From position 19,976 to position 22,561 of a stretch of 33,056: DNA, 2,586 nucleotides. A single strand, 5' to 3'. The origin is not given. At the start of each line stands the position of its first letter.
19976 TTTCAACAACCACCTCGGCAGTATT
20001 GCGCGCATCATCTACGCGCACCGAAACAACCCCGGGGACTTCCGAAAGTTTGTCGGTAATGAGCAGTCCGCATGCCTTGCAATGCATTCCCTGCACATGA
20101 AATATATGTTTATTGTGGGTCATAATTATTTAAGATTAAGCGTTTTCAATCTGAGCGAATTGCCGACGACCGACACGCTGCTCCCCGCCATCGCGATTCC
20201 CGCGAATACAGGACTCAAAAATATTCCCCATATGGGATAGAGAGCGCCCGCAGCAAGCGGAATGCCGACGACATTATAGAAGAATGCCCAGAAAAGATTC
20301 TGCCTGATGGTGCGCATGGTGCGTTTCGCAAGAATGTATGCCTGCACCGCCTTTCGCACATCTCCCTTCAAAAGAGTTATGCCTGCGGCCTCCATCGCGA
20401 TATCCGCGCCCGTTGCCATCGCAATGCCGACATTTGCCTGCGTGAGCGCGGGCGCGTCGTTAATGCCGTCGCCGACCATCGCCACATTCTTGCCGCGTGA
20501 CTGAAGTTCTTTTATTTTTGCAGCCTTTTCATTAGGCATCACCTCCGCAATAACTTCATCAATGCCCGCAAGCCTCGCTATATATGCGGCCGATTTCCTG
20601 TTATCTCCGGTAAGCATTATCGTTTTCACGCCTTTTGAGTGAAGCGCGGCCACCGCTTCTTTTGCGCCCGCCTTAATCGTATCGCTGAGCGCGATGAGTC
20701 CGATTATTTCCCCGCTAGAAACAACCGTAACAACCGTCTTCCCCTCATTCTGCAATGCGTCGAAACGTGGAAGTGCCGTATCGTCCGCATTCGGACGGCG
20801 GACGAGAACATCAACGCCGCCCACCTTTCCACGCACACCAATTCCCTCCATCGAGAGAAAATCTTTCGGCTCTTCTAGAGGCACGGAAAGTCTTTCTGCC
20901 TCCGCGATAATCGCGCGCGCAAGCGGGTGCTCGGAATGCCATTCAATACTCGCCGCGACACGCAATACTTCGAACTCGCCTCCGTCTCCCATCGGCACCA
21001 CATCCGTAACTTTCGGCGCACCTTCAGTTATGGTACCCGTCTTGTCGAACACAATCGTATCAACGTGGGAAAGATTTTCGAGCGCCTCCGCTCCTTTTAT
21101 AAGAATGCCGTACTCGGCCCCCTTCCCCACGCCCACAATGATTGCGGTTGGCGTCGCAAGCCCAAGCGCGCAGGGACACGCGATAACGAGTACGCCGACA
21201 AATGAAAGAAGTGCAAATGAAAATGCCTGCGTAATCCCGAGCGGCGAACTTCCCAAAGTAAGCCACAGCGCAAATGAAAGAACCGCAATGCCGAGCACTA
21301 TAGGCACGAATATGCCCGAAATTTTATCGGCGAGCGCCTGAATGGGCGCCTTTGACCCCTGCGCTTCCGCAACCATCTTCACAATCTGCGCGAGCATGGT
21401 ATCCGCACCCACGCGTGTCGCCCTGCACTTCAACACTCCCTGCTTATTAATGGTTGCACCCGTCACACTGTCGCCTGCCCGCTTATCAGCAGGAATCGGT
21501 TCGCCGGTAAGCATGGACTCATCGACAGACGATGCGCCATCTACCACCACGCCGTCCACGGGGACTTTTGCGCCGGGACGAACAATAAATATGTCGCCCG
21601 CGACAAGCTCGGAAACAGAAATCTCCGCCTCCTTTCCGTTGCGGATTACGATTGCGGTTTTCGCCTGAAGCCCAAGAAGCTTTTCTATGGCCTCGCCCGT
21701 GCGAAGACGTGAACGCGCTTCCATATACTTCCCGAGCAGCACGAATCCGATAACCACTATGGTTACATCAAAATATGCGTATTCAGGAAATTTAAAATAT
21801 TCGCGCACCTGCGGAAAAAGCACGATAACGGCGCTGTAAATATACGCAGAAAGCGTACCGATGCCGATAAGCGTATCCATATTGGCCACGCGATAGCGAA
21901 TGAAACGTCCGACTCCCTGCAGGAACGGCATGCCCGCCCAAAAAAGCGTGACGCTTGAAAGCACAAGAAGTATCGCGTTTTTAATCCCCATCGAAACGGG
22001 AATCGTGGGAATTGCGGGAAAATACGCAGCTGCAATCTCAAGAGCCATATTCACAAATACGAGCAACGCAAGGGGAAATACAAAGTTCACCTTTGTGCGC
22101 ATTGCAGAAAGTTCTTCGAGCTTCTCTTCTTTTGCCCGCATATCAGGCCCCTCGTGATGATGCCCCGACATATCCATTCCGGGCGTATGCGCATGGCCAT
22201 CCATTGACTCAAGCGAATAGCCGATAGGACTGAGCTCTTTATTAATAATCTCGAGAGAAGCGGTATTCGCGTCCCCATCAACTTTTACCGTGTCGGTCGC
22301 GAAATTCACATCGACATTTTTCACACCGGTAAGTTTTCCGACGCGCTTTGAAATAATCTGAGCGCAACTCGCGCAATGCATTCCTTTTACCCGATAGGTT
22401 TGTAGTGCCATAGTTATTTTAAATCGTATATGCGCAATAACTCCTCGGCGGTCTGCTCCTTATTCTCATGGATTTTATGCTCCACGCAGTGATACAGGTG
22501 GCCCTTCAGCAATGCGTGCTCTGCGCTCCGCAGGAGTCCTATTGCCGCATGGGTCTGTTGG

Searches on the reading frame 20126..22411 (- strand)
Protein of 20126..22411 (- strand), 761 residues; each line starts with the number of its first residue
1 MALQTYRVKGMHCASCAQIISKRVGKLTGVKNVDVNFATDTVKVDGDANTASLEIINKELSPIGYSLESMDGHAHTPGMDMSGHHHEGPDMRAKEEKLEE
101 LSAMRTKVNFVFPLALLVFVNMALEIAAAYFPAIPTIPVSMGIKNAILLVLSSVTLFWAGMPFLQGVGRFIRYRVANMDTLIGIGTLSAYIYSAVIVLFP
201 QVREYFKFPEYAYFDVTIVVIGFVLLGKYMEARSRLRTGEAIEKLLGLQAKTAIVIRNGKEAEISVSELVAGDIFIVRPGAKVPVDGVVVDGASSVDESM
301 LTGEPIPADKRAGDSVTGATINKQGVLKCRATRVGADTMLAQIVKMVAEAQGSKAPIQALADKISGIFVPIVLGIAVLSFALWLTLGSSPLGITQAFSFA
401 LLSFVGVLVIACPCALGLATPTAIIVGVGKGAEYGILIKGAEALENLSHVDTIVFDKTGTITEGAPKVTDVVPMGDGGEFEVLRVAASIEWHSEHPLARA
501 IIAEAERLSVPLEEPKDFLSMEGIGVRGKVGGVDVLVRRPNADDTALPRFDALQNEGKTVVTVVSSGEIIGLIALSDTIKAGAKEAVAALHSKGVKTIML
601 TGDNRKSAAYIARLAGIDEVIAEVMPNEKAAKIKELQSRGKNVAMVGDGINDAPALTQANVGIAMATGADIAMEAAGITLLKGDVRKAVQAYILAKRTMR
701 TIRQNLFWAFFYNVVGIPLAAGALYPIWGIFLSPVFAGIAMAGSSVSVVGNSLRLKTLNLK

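Call 84: search_protein_families(library=pfam, proteins=[window:20126-22411:-], max_evalue=0.00001)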
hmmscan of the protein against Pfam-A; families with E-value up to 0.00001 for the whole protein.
window:20126-22411:- (761 aa): 5 families
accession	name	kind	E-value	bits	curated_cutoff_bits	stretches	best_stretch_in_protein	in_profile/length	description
PF00122.25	E1-E2_ATPase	-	7.9e-59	198.6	28.1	1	248-432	2-179/181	E1-E2 ATPase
PF00702.32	Hydrolase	-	3.5e-40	138.9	26.4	1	450-659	1-190/191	haloacid dehalogenase-like hydrolase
PF00403.32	HMA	-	1.1e-16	61.3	24.8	1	5-65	1-61/62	Heavy-metal-associated domain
PF08282.18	Hydrolase_3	-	5.5e-06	26.7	20.9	0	633-680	196-243/255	haloacid dehalogenase-like hydrolase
PF12710.13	HAD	-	7e-06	27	27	0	578-656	85-188/189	haloacid dehalogenase-like hydrolase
